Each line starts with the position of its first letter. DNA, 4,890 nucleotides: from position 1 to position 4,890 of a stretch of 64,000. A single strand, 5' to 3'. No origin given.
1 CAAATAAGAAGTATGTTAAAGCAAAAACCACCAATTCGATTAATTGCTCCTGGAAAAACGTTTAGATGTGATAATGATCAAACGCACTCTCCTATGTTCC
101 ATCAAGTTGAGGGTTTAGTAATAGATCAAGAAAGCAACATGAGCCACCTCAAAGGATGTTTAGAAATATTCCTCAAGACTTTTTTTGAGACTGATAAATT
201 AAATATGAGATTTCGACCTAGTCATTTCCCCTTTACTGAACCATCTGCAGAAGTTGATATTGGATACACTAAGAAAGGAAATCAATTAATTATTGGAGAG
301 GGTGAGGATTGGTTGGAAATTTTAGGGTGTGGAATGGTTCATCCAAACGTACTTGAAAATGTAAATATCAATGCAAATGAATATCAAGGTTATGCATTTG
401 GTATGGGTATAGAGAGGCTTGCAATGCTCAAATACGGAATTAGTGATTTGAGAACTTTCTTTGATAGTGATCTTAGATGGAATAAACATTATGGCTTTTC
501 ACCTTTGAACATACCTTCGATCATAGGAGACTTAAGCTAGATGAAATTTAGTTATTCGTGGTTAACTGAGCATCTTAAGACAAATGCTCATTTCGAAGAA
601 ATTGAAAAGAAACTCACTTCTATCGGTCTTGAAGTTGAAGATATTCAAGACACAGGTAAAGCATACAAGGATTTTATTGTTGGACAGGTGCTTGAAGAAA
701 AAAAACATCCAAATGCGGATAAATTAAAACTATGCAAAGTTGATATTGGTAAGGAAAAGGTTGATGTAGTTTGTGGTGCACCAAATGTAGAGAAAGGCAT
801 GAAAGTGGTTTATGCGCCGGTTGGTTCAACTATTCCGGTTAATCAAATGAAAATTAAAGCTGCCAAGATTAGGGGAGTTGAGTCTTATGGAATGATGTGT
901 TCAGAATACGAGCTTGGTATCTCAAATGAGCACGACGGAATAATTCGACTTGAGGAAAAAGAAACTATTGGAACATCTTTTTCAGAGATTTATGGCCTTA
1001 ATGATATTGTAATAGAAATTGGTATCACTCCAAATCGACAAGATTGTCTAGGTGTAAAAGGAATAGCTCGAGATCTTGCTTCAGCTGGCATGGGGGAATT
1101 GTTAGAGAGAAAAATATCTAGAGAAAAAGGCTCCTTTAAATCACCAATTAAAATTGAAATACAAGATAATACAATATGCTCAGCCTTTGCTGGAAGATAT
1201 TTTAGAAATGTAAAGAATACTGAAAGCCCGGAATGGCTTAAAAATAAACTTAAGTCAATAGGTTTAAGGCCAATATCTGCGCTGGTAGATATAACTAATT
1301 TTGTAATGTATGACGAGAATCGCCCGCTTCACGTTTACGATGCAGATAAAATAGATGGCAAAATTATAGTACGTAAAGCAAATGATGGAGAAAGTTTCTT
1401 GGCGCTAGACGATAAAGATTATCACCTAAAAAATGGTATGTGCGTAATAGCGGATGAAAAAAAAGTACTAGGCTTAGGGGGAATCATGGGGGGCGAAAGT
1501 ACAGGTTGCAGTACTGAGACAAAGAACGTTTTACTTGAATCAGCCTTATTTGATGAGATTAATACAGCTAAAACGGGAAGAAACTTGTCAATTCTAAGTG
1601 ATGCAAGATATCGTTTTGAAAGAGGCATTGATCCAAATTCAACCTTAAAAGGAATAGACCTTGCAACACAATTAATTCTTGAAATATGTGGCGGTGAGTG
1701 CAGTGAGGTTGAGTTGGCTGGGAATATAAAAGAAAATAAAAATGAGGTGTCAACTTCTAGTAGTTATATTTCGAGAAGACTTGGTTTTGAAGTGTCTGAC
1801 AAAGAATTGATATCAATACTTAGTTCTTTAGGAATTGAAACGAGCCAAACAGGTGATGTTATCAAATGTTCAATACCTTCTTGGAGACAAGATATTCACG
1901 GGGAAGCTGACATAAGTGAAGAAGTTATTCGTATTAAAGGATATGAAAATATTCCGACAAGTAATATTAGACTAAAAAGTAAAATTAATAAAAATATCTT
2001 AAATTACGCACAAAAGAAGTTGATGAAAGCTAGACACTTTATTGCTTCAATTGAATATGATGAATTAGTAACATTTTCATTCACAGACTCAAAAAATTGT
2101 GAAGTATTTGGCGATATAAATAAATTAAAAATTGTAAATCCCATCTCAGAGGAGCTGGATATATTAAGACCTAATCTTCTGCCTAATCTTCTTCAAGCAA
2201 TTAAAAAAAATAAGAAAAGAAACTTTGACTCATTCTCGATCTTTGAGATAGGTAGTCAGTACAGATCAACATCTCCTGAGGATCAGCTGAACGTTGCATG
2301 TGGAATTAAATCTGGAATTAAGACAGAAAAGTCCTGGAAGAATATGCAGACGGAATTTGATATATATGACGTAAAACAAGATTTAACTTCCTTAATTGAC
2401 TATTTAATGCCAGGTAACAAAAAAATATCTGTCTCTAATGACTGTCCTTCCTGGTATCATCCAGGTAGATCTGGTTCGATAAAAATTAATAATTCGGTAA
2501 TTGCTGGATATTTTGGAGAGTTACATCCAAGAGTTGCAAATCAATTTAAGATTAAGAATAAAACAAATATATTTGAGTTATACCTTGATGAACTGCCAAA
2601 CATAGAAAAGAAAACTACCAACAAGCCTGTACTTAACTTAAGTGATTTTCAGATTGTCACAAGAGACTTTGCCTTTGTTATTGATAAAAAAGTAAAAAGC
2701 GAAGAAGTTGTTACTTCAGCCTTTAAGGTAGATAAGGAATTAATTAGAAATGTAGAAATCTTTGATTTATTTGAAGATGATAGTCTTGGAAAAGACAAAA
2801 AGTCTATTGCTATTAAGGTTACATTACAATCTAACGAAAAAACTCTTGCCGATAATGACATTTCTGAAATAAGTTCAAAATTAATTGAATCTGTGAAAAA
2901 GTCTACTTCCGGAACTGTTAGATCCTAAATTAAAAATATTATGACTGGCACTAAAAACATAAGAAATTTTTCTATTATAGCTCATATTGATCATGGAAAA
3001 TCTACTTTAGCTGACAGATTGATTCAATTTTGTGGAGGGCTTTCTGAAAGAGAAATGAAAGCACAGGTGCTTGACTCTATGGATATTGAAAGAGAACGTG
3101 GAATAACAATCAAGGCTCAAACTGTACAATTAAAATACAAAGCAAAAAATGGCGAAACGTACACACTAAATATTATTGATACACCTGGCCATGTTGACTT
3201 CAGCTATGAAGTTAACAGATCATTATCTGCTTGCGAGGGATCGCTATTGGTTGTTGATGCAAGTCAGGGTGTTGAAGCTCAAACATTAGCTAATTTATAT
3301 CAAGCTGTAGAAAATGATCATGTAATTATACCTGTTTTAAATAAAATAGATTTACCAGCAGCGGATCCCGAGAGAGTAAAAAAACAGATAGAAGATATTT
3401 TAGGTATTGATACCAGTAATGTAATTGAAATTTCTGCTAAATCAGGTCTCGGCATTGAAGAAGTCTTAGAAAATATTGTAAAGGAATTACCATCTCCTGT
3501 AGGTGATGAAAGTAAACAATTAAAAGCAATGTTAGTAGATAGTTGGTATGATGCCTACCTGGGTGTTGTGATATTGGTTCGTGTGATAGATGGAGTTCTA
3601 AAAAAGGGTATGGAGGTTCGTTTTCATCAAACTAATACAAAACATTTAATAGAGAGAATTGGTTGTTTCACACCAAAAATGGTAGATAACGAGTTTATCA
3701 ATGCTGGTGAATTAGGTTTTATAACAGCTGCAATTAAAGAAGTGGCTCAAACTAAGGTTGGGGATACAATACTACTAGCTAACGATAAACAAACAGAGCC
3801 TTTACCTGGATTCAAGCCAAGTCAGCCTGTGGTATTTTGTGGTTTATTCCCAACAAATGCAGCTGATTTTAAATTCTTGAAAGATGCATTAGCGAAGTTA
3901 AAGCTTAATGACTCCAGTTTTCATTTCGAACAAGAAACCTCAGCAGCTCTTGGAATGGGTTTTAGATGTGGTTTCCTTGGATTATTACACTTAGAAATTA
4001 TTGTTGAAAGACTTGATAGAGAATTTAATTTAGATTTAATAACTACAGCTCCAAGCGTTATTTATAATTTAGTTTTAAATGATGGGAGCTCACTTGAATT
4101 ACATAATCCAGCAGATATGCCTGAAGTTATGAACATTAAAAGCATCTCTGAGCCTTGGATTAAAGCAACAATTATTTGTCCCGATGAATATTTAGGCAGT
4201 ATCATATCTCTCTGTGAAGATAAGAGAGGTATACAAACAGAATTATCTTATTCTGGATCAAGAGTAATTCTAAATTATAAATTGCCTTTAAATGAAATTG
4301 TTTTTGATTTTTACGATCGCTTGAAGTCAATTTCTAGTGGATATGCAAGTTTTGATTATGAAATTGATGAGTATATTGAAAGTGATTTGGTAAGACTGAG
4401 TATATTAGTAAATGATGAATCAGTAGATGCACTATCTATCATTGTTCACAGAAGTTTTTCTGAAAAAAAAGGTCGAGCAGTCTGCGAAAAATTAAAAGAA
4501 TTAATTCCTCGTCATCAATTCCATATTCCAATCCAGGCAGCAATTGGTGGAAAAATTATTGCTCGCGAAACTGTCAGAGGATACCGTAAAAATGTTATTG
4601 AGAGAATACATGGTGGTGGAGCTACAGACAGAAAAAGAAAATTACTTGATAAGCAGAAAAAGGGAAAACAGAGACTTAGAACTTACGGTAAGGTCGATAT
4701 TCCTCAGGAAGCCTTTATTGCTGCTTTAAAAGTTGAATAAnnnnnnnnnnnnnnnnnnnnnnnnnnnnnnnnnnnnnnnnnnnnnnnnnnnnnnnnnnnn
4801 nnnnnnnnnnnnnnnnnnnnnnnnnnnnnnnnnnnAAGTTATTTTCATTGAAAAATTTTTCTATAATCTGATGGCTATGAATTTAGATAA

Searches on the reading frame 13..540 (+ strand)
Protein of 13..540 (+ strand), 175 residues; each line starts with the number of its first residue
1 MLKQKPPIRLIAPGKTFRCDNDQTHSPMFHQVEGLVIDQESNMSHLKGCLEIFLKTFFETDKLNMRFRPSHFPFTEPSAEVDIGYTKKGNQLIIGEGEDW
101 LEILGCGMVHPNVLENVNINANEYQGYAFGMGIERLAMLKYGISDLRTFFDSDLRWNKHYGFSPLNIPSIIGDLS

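Call 35: search_protein_families(library=pfam, proteins=[window:13-540:+], max_evalue=0.01)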
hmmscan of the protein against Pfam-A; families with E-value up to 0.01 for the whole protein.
window:13-540:+ (175 aa): 1 family
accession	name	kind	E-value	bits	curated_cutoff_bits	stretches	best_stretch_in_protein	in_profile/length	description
PF01409.25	tRNA-synt_2d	-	1.3e-64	218.4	19.8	1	2-159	97-245/246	tRNA synthetases class II core domain (F)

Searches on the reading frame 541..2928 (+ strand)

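Call 35: search_protein_families(library=pfam, proteins=[window:541-2928:+], max_evalue=0.01)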
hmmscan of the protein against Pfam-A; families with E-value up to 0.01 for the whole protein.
window:541-2928:+ (795 aa): 6 families
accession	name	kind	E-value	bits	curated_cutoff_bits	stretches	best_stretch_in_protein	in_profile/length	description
PF03483.22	B3_4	-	2.3e-65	219.9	29.3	1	213-384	2-174/174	B3/4 domain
PF17759.6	tRNA_synthFbeta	-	9.5e-43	146.6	22.4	1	480-682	8-214/214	Phenylalanyl tRNA synthetase beta chain CLM domain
PF03147.19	FDX-ACB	-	1.4e-23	83.6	31.1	1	701-794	1-94/94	Ferredoxin-fold anticodon binding domain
PF03484.21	B5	-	2.7e-21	76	28.6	1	405-468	3-67/67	tRNA synthetase B5 domain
PF01588.26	tRNA_bind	-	2.9e-21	75.8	27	1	46-145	2-95/96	Putative tRNA binding domain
PF18262.7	PhetRS_B1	-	0.00013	22.6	26.8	0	7-78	10-69/83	Phe-tRNA synthetase beta subunit B1 domain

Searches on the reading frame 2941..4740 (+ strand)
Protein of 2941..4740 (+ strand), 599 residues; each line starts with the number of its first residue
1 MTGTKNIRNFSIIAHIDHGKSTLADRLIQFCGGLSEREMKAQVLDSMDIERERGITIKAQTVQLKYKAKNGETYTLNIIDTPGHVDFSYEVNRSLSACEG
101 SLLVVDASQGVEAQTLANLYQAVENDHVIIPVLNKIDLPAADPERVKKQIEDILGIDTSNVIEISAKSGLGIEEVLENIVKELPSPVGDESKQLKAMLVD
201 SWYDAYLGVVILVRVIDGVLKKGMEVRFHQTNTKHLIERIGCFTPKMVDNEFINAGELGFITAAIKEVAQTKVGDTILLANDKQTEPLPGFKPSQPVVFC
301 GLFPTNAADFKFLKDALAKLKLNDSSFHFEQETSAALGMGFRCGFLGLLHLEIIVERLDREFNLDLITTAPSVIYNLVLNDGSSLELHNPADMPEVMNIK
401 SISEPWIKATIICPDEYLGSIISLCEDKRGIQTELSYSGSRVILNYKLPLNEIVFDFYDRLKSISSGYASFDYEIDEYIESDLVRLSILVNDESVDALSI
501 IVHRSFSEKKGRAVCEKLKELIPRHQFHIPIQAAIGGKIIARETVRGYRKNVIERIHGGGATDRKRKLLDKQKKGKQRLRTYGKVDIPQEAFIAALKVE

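Call 35: search_protein_families(library=pfam, proteins=[window:2941-4740:+], max_evalue=0.01)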
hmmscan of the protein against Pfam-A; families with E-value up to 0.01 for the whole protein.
window:2941-4740:+ (599 aa): 11 families
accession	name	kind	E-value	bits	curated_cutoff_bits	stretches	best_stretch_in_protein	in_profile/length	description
PF00009.33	GTP_EFTU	-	1.1e-56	191.8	26.5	1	5-185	1-188/188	Elongation factor Tu GTP binding domain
PF06421.17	LepA_C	-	3.9e-43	146.4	29.7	1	490-597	1-107/107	GTP-binding protein LepA C-terminus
PF00679.30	EFG_C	-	7.8e-22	77.6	27.9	1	402-485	2-85/89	Elongation factor G C-terminus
PF03144.31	GTP_EFTU_D2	-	7.4e-11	42.8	30.3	1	208-277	1-72/73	Elongation factor Tu domain 2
PF14492.12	EFG_III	-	1.8e-07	31.6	27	1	294-368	2-73/75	Elongation Factor G, domain III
PF00071.28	Ras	-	1.7e-06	28.1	21.6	1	55-183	30-160/162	Ras family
PF01926.29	MMR_HSR1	-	2.4e-05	24.9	21.9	1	17-135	9-113/113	50S ribosome-binding GTPase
PF10662.15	PduV-EutP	-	0.00028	21.2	21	1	60-179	22-141/143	Ethanolamine utilisation - propanediol utilisation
PF16897.10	MMR_HSR1_Xtn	-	0.00067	20.1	35.2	1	120-183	46-104/106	C-terminal region of MMR_HSR1 domain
PF08477.19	Roc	-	0.0015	19.2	27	1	52-137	31-119/119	Ras of Complex, Roc, domain of DAPkinase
PF02421.24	FeoB_N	-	0.0036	17.3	27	0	61-179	34-156/156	Ferrous iron transport protein B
